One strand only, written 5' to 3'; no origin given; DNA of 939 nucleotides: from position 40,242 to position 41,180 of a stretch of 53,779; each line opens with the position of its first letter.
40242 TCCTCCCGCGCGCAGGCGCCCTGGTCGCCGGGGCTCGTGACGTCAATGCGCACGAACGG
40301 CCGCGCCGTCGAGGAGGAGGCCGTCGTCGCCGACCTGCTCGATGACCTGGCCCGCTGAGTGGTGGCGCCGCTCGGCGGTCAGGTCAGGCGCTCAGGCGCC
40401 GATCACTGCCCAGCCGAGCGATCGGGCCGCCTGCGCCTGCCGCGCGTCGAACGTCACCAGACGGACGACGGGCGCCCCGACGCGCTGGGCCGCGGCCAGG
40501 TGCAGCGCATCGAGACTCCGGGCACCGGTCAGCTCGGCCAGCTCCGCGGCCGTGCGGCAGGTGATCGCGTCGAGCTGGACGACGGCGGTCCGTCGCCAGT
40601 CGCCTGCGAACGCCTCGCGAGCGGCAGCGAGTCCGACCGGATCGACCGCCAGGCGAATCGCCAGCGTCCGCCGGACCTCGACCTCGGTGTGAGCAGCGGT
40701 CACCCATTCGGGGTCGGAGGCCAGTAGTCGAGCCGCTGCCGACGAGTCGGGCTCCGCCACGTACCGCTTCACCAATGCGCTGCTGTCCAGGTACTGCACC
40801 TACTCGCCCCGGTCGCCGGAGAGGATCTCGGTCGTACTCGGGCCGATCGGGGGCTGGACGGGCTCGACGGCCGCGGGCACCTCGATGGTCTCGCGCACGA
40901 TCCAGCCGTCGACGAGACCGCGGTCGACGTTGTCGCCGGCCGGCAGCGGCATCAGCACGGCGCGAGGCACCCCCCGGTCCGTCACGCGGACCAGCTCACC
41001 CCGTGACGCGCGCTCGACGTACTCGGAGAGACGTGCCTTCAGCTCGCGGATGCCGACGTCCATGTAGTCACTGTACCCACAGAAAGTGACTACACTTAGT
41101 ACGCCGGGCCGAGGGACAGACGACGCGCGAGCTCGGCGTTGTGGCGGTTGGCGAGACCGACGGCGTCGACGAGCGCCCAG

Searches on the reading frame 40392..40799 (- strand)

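Call 3: search_protein_families(library=pfam, proteins=[window:40392-40799:-], max_evalue=0.01)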
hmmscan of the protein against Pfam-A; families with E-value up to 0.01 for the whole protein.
window:40392-40799:- (135 aa): 1 family
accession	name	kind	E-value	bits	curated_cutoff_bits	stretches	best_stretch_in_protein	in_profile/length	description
PF01850.27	PIN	-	1.2e-13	52.2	23.6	1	3-126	2-119/120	PIN domain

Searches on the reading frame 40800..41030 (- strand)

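Call 3: search_protein_families(library=pfam, proteins=[window:40800-41030:-], max_evalue=0.01)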
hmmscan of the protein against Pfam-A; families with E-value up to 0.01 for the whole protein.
window:40800-41030:- (76 aa): 1 family
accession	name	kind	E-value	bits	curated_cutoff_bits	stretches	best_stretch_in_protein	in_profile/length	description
PF02604.26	PhdYeFM_antitox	-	0.00017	21.7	29.8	1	1-29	13-42/74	Antitoxin Phd_YefM, type II toxin-antitoxin system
